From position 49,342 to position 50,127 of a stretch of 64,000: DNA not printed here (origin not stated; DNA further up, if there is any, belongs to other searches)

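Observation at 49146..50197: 1,052-bp unit with perfect 26-bp terminal inverted repeats carrying a GxxExxY gene, wedged exactly between two convergent stop codons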

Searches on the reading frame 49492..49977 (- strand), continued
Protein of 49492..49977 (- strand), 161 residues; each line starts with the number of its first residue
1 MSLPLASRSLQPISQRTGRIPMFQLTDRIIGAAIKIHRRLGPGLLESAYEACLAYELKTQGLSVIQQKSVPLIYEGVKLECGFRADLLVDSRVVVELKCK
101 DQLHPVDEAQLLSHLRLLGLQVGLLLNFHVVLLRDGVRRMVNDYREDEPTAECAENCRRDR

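Call 79: find_homologous_proteins(query=A3, max_evalue=0.00001)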
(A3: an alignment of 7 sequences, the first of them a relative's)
Query A3 (7 sequences) (124 aa, profile of the alignment): 8000 proteins with E <= 0.00001 among 8000 candidates; the best 120 are listed.
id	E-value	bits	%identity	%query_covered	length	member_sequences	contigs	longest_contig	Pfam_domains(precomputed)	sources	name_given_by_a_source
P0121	8.5e-50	186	96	100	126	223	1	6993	PF13366.13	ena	-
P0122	4.9e-49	184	88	99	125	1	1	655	PF13366.13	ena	-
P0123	5.5e-49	184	89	100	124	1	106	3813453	PF13366.13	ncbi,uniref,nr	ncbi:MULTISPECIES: GxxExxY protein [Bacteroides]|uniref:GxxExxY protein n=1 Tax=Bacteroides acidifac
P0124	6.0e-49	183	89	100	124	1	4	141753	PF13366.13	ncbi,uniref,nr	ncbi:GxxExxY protein [Bacteroides congonensis]|uniref:GxxExxY protein n=1 Tax=Bacteroides congonensi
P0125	6.8e-49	183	87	100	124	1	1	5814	PF13366.13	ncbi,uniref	ncbi:GxxExxY protein [Bacteroides congonensis]|uniref:GxxExxY protein n=1 Tax=Bacteroides congonensi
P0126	7.2e-49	183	90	100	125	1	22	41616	PF13366.13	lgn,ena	-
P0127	7.3e-49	183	88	100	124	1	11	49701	PF13366.13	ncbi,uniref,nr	ncbi:GxxExxY protein [Bacteroides acidifaciens]|uniref:GxxExxY protein n=1 Tax=Bacteroides acidifaci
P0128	8.1e-49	183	90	100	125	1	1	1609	PF13366.13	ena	-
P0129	9.3e-49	183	89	100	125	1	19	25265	PF13366.13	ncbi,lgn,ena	-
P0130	1.0e-48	183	90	100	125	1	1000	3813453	PF13366.13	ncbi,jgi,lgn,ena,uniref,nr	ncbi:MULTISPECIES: GxxExxY protein [Bacteroides]|jgi:GxxExxY protein|uniref:GxxExxY protein n=1 Tax=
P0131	1.1e-48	182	90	100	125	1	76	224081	PF13366.13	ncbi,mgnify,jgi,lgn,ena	mgnify:FL=1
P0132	1.2e-48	182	90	100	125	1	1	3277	PF13366.13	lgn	-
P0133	1.3e-48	182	89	100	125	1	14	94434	PF13366.13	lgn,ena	-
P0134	1.3e-48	182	88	100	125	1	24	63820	PF13366.13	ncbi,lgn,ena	-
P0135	1.3e-48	182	89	100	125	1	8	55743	PF13366.13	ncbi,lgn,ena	-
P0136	1.4e-48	182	90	100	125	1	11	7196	PF13366.13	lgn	-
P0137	1.4e-48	182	89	100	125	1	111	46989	PF13366.13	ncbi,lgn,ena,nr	nr:GxxExxY protein [Bacteroides acidifaciens]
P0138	1.6e-48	182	88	100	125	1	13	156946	PF13366.13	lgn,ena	-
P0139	1.6e-48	182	90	100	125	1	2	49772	PF13366.13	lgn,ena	-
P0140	1.7e-48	182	90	100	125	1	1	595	PF13366.13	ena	-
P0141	1.7e-48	182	90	100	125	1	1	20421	PF13366.13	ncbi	-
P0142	1.7e-48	182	89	100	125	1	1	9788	PF13366.13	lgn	-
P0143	1.8e-48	182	89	100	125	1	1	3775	PF13366.13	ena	-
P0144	2.0e-48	182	89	100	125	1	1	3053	PF13366.13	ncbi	-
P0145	2.2e-48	182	88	100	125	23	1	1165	PF13366.13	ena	-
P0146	2.3e-48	182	88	100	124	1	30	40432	PF13366.13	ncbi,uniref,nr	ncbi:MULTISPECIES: GxxExxY protein [Bacteroides]|uniref:GxxExxY protein n=1 Tax=Bacteroides TaxID=81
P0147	2.3e-48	181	88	100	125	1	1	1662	PF13366.13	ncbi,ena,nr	ncbi:MAG: GxxExxY protein [Bacteroides sp.]|nr:GxxExxY protein [Bacteroides sp.]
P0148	2.5e-48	181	88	100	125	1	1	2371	PF13366.13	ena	-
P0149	3.3e-48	181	88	100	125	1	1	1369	PF13366.13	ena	-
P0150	3.4e-48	181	88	100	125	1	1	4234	PF13366.13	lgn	-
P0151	3.9e-48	181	89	100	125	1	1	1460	PF13366.13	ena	-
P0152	4.1e-48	181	88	100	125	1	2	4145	PF13366.13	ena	-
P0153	4.1e-48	181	89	100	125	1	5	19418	PF13366.13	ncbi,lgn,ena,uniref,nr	ncbi:GxxExxY protein [Bacteroides acidifaciens]|uniref:GxxExxY protein n=1 Tax=Bacteroides acidifaci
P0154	4.2e-48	181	88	100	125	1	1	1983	PF13366.13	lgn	-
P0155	4.3e-48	181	89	100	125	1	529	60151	PF13366.13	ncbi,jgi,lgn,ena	-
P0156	4.7e-48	180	89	100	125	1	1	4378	PF13366.13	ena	-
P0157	5.0e-48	180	61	98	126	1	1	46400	PF13366.13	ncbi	-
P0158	5.1e-48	180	58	95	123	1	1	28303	PF13366.13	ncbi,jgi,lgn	-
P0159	5.5e-48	180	89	100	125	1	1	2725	PF13366.13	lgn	-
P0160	8.2e-48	180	89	100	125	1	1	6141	PF13366.13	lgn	-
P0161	8.3e-48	180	88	100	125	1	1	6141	PF13366.13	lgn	-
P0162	8.3e-48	180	61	99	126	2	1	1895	PF13366.13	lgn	-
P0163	9.8e-48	179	88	100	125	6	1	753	PF13366.13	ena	-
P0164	1.1e-47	179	89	100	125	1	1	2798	PF13366.13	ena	-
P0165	1.1e-47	179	89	100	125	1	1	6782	PF13366.13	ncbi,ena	-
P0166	1.2e-47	179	58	97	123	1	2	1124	PF13366.13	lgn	-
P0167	1.5e-47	179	89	100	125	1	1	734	PF13366.13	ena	-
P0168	1.5e-47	179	88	100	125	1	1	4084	PF13366.13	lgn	-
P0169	1.6e-47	179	57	100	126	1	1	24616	PF13366.13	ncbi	ncbi:MAG: GxxExxY protein [Marinifilaceae bacterium]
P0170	1.6e-47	179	60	98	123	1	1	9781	PF13366.13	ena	-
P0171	1.6e-47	179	89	100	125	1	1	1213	PF13366.13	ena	-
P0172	1.9e-47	178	89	100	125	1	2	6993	PF13366.13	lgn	-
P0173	2.1e-47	178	87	100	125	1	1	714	PF13366.13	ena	-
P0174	2.4e-47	178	60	98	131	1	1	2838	PF13366.13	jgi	jgi:GxxExxY protein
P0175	2.4e-47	178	60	99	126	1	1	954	PF13366.13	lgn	-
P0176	2.7e-47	178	55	98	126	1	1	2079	PF13366.13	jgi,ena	-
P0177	2.8e-47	178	88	100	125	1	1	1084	PF13366.13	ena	-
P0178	2.9e-47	178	59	100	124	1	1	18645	PF13366.13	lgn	-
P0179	3.5e-47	178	89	100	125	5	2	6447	PF13366.13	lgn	-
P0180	3.9e-47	178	58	97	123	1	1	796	PF13366.13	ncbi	-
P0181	4.0e-47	177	61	97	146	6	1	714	PF13366.13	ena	-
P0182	4.7e-47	177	63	97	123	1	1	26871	PF13366.13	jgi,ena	-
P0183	5.0e-47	177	63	97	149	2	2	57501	PF13366.13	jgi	-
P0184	6.0e-47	177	89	100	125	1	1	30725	PF13366.13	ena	-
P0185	6.1e-47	177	55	97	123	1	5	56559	PF13366.13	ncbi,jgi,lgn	-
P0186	6.6e-47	177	60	98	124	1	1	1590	PF13366.13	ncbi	-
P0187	6.6e-47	177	88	100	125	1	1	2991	PF13366.13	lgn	-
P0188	6.7e-47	177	55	97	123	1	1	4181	PF13366.13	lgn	-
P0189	7.3e-47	177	89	100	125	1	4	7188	PF13366.13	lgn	-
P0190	7.5e-47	177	58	97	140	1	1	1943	PF13366.13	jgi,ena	-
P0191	9.6e-47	176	57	100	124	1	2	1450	PF13366.13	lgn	-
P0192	9.8e-47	176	57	94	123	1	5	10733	PF13366.13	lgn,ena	-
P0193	1.0e-46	176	57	94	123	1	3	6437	PF13366.13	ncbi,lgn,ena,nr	ncbi:MAG: GxxExxY protein [Chamaesiphon sp.]|nr:GxxExxY protein [Chamaesiphon sp.]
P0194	1.0e-46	176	57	97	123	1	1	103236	PF13366.13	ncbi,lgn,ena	-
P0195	1.1e-46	176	59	99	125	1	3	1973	PF13366.13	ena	-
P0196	1.1e-46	176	59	100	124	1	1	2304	PF13366.13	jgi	jgi:GxxExxY protein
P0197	1.1e-46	176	56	98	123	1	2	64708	PF13366.13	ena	-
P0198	1.2e-46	176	54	97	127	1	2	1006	PF13366.13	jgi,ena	-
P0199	1.2e-46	176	56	96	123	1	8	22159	PF13366.13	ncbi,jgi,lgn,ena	-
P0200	1.2e-46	176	56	98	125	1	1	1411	PF13366.13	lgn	-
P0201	1.3e-46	176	58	97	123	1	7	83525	PF13366.13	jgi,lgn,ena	-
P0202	1.4e-46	176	59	100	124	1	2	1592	PF13366.13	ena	-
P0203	1.4e-46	176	55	100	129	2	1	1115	PF13366.13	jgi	-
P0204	1.6e-46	176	52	100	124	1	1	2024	PF13366.13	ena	-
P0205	1.6e-46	176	56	100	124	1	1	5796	PF13366.13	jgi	jgi:GxxExxY protein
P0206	1.6e-46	176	58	96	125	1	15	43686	PF13366.13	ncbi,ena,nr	ncbi:MAG TPA: GxxExxY protein [Cyanobacteria bacterium UBA11149]|nr:GxxExxY protein [Cyanobacteria b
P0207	1.6e-46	175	58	94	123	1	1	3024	PF13366.13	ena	-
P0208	1.7e-46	175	55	99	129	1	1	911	PF13366.13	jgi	jgi:GxxExxY protein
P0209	1.9e-46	175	56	94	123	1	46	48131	PF13366.13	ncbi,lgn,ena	-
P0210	1.9e-46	175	60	98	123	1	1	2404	PF13366.13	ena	-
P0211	2.1e-46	175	59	98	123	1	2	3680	PF13366.13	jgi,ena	-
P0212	2.1e-46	175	55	98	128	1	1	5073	PF13366.13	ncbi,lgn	-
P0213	2.2e-46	175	56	94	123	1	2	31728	PF13366.13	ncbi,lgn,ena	-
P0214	2.5e-46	175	59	99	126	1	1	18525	PF13366.13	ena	-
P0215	2.5e-46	175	55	98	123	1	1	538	PF13366.13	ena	-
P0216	2.5e-46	175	56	100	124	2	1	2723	PF13366.13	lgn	-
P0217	2.7e-46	175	57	98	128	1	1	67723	PF13366.13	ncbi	ncbi:MAG: GxxExxY protein [Bacteroidota bacterium]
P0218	2.7e-46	175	59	100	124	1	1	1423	PF13366.13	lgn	-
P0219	2.8e-46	175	56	100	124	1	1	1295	PF13366.13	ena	-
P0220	2.8e-46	175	53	98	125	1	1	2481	PF13366.13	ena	-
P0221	2.8e-46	175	45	83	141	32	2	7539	PF13366.13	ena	-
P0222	3.0e-46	175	56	94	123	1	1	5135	PF13366.13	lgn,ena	-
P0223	3.2e-46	175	57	98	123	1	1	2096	PF13366.13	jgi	jgi:GxxExxY protein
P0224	3.5e-46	174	56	100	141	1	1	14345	PF13366.13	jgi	jgi:GxxExxY protein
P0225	3.5e-46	174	51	96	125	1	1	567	PF13366.13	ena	-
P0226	3.7e-46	174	57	99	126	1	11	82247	PF13366.13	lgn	-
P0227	3.8e-46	174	56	100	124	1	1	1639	PF13366.13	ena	-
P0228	3.8e-46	174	56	99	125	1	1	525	PF13366.13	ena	-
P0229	3.9e-46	174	76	98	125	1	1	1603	PF13366.13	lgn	-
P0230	4.0e-46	174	56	100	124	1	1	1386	PF13366.13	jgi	-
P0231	4.0e-46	174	56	99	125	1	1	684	PF13366.13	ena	-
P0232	4.0e-46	174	76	98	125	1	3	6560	PF13366.13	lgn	-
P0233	4.1e-46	174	58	97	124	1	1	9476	PF13366.13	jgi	-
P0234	4.2e-46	174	55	100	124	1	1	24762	PF13366.13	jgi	-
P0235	4.2e-46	174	60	100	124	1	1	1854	PF13366.13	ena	-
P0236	4.3e-46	174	60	100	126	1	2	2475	PF13366.13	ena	-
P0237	4.5e-46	174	56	94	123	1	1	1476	PF13366.13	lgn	-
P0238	4.5e-46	174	52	97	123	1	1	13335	PF13366.13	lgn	-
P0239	4.6e-46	174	55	98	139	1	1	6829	PF13366.13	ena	-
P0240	4.6e-46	174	61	98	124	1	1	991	PF13366.13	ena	-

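Call 82: find_encoding_contigs(protein=P0193, flank=3000, max_places=3)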
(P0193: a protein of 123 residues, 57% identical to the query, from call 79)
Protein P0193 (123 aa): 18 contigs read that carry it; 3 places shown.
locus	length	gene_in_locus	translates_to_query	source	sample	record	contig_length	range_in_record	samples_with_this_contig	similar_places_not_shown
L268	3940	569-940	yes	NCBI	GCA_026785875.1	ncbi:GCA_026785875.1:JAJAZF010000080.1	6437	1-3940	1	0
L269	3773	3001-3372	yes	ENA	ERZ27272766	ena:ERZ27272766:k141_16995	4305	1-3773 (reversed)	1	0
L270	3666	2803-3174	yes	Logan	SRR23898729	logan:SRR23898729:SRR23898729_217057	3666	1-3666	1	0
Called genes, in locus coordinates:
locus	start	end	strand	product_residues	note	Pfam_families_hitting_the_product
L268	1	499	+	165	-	PF01613:Flavin_Reduct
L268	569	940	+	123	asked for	PF13366:PDDEXK_3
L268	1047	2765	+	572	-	PF19583:ODP, PF00258:Flavodoxin_1, PF01613:Flavin_Reduct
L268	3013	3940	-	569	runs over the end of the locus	PF00072:Response_reg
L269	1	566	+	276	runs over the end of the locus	PF00248:Aldo_ket_red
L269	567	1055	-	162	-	PF12773:DZR (weak), PF13248:Zn_ribbon_3 (weak), PF13240:Zn_Ribbon_1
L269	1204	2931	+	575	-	PF00753:Lactamase_B, PF19583:ODP, PF00258:Flavodoxin_1 (weak), PF01613:Flavin_Reduct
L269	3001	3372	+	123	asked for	PF13366:PDDEXK_3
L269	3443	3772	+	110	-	?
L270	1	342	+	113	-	?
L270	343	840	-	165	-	PF12773:DZR (faint), PF13248:Zn_ribbon_3 (weak), PF13240:Zn_Ribbon_1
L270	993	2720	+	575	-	PF00753:Lactamase_B, PF19583:ODP, PF00258:Flavodoxin_1 (weak), PF01613:Flavin_Reduct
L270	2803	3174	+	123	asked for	PF13366:PDDEXK_3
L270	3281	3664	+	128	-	?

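Call 83: find_encoding_contigs(protein=P0130, flank=3000, max_places=5)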
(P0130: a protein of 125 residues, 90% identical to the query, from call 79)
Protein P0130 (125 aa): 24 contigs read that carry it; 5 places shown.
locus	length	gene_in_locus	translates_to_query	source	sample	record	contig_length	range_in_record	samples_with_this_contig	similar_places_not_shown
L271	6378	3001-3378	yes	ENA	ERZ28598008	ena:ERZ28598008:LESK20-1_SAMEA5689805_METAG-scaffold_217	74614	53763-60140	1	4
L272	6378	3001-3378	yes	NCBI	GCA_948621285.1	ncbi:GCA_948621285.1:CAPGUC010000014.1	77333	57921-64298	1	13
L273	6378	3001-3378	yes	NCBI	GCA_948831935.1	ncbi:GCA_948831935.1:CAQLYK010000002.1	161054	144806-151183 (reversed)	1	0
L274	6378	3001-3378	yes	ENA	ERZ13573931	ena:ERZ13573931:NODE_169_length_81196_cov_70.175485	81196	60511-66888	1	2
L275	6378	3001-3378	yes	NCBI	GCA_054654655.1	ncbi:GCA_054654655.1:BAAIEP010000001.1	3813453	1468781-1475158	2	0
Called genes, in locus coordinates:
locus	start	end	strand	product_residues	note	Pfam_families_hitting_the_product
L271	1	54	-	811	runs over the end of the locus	PF00696:AA_kinase, PF13840:ACT_7, PF01842:ACT (faint), PF22468:ACT_9, PF13840:ACT_7, PF22468:ACT_9, PF03447:NAD_binding_3, PF00742:Homoserine_dh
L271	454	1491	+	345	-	PF00710:Asparaginase, PF17763:Asparaginase_C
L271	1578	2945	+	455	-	PF18073:Zn_ribbon_LapB, PF13481:AAA_25, PF03796:DnaB_C (faint), PF06745:ATPase (weak), PF13401:AAA_22 (weak), PF13541:ChlI, PF05362:Lon_C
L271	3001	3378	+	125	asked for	PF13366:PDDEXK_3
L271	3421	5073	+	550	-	PF28550:DUF8436, PF00890:FAD_binding_2 (faint), PF01266:DAO (faint), PF01494:FAD_binding_3 (faint), PF03486:HI0933_like (weak), PF07992:Pyr_redox_2 (faint), PF21688:FAD-depend_C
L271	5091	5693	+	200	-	PF00196:GerE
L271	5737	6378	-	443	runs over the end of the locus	PF20264:DUF4784_N, PF16023:DUF4784 (weak)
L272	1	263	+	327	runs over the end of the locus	PF00710:Asparaginase, PF17763:Asparaginase_C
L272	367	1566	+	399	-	PF13173:AAA_14, PF13635:DUF4143 (weak)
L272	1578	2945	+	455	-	PF18073:Zn_ribbon_LapB, PF13481:AAA_25, PF03796:DnaB_C (faint), PF06745:ATPase (weak), PF20720:nSTAND3 (weak), PF13541:ChlI, PF05362:Lon_C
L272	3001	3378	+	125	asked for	PF13366:PDDEXK_3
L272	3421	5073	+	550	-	PF01134:GIDA (faint), PF28550:DUF8436, PF00890:FAD_binding_2 (faint), PF01266:DAO (faint), PF01494:FAD_binding_3 (weak), PF03486:HI0933_like (weak), PF07992:Pyr_redox_2 (faint), PF21688:FAD-depend_C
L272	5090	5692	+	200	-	PF00196:GerE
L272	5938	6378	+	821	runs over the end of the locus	PF07715:Plug, PF00593:TonB_dep_Rec_b-barrel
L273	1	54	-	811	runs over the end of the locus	PF00696:AA_kinase, PF13840:ACT_7, PF01842:ACT (faint), PF22468:ACT_9, PF13840:ACT_7, PF22468:ACT_9, PF03447:NAD_binding_3, PF00742:Homoserine_dh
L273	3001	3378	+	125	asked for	PF13366:PDDEXK_3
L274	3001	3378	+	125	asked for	PF13366:PDDEXK_3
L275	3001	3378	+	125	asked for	PF13366:PDDEXK_3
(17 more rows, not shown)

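Call 85: predict_structure(alignment_id=A4)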
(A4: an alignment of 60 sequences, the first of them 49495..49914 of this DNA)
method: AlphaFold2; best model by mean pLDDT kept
length: 140 residues; sequences in the alignment: 60
mean_pLDDT: 89.3   pTM: 0.81
mean pLDDT of the five models: 89.3, 88.8, 88.8, 88.3, 88.2
residues with pLDDT >= 90: 108; 70-90: 14; 50-70: 5; < 50: 13
segments of 3 or more residues with pLDDT < 50: 127-136, 138-140
pLDDT, mean of each block of 10 residues (from residue 1): 94 97 96 99 97 89 96 97 96 95 96 93 59 47
secondary structure, 60 per line:
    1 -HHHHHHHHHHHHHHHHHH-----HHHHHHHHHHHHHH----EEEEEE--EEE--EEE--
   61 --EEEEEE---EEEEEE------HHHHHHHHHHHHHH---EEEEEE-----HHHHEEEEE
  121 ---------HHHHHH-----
elements in order: H2-19 H25-38 E43-48 E51-53 E56-58 E63-68 E72-77 H84-97 E101-106 H112-115 E116-120 H130-135

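Call 88: fold_search(model_id=the predicted structure, library=pdb)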
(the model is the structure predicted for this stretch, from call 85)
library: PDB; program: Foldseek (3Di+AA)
matches with E <= 10: 274; with E <= 0.001: 0
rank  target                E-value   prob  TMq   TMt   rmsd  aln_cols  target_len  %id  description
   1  3syy                  2.3e-03  1.00  0.44  0.33   4.7       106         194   19  Crystal Structure of an alkaline exonuclease (LHK-Exo) from Laribacter hongkongensis (released 2012-02-15)
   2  3sz4                  5.7e-03  1.00  0.43  0.33   4.7       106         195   19  Crystal Structure of LHK-Exo in complex with dAMP (released 2012-02-15)
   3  4ic1_B                8.8e-03  1.00  0.48  0.35   4.0       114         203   18  Crystal structure of SSO0001 (released 2013-01-16)
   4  4ic1_A                9.4e-03  1.00  0.48  0.35   4.4       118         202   19  Crystal structure of SSO0001 (released 2013-01-16)
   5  6m9k_B                1.2e-02  0.98  0.45  0.31  13.9       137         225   14  Crystal structure of lambda exonuclease in complex with the Red beta C-terminal domain (released 2019-01-02)
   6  3slp_A                1.5e-02  0.97  0.45  0.31  14.1       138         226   15  Crystal Structure of Lambda Exonuclease in Complex with a 12 BP Symmetric DNA Duplex (released 2011-07-20)
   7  3sm4_B                1.8e-02  0.97  0.48  0.32  14.8       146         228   14  Crystal Structure of the K131A Mutant of Lambda Exonuclease in Complex with a 5'-Phosphorylated 14-mer/12-mer Duplex a (released 2011-07-20)
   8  5zyv_A                1.8e-02  0.82  0.35  0.27   8.5       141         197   15  Crystal structure of human MGME1 with single strand DNA2 and Ca2+ (released 2018-09-19)
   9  4ic1_G                2.3e-02  0.99  0.48  0.35   4.0       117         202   18  Crystal structure of SSO0001 (released 2013-01-16)
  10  4ic1_D                3.1e-02  0.96  0.43  0.32   4.3       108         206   18  Crystal structure of SSO0001 (released 2013-01-16)
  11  3k93                  3.1e-02  0.60  0.35  0.25  14.1       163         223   12  Crystal structure of phage related exonuclease (YP_719632.1) from HAEMOPHILUS SOMNUS 129PT at 2.15 A resolution (released 2009-11-03)
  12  3sm4_A                3.3e-02  0.84  0.41  0.28  14.9       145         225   14  Crystal Structure of the K131A Mutant of Lambda Exonuclease in Complex with a 5'-Phosphorylated 14-mer/12-mer Duplex a (released 2011-07-20)
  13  2zyz_A                5.2e-02  0.63  0.31  0.42   8.4       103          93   14  Pyrobaculum aerophilum splicing endonuclease (released 2009-06-23)
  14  7et0_A                8.0e-02  0.72  0.45  0.13   6.7       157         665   13  Crystal structure of the complex formed by Wolbachia cytoplasmic incompatibility factors CinA and CinB from wPip (released 2021-11-10)
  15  2zyz_C                8.0e-02  0.54  0.30  0.41   8.0        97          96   14  Pyrobaculum aerophilum splicing endonuclease (released 2009-06-23)
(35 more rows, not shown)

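Call 96: find_encoding_contigs(protein=P0001, flank=3000, max_places=3)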
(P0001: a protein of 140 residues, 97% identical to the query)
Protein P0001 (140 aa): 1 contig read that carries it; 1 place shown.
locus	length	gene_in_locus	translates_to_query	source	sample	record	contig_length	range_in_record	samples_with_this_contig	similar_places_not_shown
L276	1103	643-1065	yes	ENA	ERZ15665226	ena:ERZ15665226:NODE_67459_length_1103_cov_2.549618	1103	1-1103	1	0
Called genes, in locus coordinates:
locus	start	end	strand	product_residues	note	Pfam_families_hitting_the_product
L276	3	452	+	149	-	?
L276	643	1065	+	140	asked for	PF13366:PDDEXK_3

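Call 97: find_encoding_contigs(protein=P0003, flank=3000, max_places=3)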
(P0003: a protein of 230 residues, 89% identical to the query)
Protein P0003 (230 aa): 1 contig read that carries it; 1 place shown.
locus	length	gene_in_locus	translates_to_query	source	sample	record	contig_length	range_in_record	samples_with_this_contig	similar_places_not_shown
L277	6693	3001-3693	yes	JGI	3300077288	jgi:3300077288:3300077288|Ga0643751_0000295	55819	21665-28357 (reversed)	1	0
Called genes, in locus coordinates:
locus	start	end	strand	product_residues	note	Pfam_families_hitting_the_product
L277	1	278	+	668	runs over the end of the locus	PF00133:tRNA-synt_1, PF01406:tRNA-synt_1e (weak), PF09334:tRNA-synt_1g, PF00133:tRNA-synt_1, PF19303:Anticodon_3 (weak), PF08264:Anticodon_1 (weak), PF01588:tRNA_bind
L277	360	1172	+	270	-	PF01026:TatD_DNase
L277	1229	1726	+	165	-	PF04461:YajQ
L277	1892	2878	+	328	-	PF00348:polyprenyl_synt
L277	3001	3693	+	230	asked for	PF13366:PDDEXK_3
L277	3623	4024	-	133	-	PF01042:Ribonuc_L-PSP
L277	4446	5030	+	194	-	PF01928:CYTH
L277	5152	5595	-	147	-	PF14361:RsbRD_N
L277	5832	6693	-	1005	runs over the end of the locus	PF07517:SecA_DEAD, PF00270:DEAD (weak), PF01043:SecA_PP_bind, PF21090:P-loop_SecA, PF07516:SecA_SW, PF02810:SEC-C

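Call 105: search_protein_families(library=padloc, proteins=[window:49492-49914:-, L255:2483-2854:+], max_evalue=0.01)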
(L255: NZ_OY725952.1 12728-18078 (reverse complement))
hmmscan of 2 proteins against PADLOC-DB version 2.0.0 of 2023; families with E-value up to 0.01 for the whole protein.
window:49492-49914:- (140 aa): 0 families

L255:2483-2854:+ (124 aa): 1 family
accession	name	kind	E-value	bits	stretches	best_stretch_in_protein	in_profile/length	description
PDLC04597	PDC-M36A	-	0.0025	14.7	1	72-113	358-399/457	-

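Call 106: search_protein_families(library=phrogs, proteins=[window:49492-49914:-, L255:2483-2854:+], max_evalue=0.01)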
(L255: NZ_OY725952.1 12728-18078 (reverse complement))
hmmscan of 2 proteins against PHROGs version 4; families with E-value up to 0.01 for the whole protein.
window:49492-49914:- (140 aa): 0 families

L255:2483-2854:+ (124 aa): 0 families
